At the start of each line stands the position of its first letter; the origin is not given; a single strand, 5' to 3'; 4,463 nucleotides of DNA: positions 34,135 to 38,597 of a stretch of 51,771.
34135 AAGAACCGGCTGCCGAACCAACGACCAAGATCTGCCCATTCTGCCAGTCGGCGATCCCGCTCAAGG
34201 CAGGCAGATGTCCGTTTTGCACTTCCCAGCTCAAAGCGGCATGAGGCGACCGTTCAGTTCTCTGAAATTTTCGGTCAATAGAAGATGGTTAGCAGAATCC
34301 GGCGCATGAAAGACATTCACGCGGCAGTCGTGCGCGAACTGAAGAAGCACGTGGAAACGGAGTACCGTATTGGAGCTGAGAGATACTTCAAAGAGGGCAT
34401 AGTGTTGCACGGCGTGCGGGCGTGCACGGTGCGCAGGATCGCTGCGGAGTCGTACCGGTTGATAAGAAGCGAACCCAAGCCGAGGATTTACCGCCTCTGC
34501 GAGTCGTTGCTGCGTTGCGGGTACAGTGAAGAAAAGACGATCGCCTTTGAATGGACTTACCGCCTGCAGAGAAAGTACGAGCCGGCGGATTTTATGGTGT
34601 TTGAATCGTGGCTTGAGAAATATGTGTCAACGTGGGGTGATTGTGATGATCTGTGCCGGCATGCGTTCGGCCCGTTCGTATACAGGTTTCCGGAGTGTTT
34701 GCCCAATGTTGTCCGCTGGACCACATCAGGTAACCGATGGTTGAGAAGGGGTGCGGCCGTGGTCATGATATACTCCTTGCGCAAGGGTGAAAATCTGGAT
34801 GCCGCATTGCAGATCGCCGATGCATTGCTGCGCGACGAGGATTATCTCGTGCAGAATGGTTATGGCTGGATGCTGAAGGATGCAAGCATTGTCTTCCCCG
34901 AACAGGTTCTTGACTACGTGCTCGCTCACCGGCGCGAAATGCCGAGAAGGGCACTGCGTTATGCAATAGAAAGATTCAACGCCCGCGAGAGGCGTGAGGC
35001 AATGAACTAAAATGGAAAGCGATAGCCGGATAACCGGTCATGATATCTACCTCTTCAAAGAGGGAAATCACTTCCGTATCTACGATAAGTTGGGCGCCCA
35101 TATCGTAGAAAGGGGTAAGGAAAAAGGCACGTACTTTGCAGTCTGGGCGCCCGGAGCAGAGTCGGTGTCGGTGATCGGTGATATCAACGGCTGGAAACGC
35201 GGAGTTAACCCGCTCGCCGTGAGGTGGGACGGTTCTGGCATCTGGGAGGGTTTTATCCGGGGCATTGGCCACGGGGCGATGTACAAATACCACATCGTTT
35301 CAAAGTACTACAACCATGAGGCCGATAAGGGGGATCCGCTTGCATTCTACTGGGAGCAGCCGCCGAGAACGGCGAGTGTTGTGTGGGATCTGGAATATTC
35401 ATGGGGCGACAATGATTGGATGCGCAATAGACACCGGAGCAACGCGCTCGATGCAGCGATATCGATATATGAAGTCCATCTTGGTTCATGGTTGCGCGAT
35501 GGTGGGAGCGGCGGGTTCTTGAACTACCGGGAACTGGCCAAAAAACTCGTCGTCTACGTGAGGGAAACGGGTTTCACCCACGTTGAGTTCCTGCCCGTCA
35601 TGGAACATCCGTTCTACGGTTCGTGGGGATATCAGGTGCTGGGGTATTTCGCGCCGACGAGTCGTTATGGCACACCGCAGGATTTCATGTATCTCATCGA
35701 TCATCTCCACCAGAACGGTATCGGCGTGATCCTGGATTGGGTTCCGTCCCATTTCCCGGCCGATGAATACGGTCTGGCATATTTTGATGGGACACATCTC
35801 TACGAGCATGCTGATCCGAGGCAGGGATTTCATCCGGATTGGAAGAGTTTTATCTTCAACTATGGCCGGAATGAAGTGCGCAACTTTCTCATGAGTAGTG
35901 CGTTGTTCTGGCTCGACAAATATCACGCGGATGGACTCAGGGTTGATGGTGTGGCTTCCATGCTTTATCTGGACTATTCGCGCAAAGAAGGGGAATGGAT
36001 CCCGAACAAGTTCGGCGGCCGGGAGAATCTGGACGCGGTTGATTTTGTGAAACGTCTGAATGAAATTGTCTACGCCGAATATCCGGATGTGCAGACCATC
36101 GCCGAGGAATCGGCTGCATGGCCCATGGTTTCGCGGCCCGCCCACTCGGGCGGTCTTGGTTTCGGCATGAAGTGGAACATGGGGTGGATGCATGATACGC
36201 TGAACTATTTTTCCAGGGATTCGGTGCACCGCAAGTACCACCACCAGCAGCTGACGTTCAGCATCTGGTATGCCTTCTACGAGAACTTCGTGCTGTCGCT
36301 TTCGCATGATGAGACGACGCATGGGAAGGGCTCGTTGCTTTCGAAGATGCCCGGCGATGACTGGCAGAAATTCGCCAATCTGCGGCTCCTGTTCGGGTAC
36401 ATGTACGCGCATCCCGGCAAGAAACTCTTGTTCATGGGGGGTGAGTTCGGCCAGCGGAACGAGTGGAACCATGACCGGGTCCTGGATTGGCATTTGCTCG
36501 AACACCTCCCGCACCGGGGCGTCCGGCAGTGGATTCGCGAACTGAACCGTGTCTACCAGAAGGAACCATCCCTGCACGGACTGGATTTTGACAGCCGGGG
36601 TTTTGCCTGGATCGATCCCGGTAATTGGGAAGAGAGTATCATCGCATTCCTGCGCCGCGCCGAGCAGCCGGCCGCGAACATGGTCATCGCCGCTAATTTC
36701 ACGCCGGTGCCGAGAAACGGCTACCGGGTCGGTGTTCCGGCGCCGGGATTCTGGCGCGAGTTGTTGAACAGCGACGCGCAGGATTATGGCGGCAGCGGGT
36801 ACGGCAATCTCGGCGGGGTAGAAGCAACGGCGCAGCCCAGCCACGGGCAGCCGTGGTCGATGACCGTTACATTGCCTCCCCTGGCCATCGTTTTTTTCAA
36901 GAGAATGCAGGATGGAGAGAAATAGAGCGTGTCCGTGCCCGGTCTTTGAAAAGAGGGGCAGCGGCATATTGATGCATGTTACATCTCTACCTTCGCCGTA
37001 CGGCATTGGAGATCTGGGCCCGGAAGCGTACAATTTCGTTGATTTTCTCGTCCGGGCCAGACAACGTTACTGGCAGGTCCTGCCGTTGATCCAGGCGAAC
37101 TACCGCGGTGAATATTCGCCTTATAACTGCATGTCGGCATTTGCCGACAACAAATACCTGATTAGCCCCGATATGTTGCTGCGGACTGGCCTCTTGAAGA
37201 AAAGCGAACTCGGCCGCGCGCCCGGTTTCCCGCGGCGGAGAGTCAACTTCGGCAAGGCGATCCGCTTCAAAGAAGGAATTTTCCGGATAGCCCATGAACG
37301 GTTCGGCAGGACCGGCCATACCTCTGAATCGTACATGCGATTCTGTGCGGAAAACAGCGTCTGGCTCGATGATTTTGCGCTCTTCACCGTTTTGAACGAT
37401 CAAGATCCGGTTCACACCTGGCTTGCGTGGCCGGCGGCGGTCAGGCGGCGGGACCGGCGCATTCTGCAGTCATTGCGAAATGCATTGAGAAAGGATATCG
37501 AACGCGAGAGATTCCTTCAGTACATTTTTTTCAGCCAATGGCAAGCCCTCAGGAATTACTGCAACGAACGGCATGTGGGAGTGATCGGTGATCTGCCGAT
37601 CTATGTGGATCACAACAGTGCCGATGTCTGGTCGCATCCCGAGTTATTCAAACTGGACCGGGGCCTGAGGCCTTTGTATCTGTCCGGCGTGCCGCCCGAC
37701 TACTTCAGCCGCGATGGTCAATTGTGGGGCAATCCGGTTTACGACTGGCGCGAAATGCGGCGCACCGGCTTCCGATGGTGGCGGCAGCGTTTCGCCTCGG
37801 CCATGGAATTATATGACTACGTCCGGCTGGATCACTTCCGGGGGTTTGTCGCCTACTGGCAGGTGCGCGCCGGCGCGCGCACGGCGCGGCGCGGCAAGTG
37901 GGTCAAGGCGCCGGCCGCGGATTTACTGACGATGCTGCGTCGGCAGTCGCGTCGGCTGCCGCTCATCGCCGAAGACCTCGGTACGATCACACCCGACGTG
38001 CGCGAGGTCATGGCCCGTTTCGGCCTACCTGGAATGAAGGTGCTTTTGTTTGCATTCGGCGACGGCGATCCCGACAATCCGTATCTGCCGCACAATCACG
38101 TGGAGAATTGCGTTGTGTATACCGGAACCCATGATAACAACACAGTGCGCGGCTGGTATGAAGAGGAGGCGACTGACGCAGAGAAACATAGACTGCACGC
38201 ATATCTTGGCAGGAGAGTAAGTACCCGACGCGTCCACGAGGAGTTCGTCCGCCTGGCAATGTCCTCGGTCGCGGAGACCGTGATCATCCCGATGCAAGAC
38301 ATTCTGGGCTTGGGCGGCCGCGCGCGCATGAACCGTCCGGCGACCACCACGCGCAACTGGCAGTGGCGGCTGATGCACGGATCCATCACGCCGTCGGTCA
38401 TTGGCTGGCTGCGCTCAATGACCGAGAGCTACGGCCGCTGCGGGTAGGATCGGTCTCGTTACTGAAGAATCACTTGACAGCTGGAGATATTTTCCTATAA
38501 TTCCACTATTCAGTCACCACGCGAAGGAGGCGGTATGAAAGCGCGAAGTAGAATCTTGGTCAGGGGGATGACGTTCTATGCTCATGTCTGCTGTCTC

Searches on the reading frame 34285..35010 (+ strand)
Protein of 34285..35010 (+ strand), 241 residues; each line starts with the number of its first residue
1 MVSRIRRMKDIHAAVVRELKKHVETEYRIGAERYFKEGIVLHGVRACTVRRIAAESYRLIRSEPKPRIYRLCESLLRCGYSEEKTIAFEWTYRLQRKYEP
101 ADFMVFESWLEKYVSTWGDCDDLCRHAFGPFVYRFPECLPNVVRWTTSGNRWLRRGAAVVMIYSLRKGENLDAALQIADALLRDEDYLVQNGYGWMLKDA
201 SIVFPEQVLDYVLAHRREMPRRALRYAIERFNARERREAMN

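Call 71: search_protein_families(library=pfam, proteins=[window:34285-35010:+], max_evalue=0.00001)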
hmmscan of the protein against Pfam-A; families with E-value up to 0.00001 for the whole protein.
window:34285-35010:+ (241 aa): 1 family
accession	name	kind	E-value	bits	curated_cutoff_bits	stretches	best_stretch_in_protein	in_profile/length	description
PF08713.17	DNA_alkylation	-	2.6e-49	168.3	21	1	17-231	3-213/213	DNA alkylation repair enzyme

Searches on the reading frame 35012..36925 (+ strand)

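Call 71: search_protein_families(library=pfam, proteins=[window:35012-36925:+], max_evalue=0.00001)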
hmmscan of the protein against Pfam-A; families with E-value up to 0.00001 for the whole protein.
window:35012-36925:+ (637 aa): 3 families
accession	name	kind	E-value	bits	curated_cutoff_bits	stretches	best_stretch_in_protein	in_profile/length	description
PF02806.24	Alpha-amylase_C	-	1.4e-24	86.7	21.2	1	533-630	1-93/95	Alpha amylase, C-terminal all-beta domain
PF02922.24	CBM_48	-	6.1e-17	62.2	22.4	1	26-111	1-83/83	Carbohydrate-binding module 48 (Isoamylase N-terminal domain)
PF00128.31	Alpha-amylase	-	2e-16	60.7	22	2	181-249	26-93/446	Alpha amylase, catalytic domain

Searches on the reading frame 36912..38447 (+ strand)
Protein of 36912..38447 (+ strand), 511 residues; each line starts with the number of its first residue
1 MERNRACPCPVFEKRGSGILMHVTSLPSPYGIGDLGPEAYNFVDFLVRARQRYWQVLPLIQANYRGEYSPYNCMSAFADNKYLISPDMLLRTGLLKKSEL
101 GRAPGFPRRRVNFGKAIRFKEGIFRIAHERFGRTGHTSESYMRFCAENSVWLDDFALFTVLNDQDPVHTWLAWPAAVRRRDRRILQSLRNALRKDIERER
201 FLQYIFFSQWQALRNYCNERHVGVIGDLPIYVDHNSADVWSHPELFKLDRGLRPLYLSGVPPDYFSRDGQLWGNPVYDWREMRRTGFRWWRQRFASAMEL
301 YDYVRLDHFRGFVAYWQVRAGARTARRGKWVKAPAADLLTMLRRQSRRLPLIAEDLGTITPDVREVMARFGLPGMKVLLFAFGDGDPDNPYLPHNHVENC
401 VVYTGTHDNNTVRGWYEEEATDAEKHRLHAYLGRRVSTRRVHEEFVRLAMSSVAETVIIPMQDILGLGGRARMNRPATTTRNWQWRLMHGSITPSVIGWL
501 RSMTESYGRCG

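Call 72: search_protein_families(library=pfam, proteins=[window:36912-38447:+], max_evalue=0.00001)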
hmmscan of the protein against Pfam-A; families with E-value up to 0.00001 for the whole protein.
window:36912-38447:+ (511 aa): 1 family
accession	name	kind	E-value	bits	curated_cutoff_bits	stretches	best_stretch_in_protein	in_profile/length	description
PF02446.23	Glyco_hydro_77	-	3.1e-171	570.8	25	1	21-490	1-462/465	4-alpha-glucanotransferase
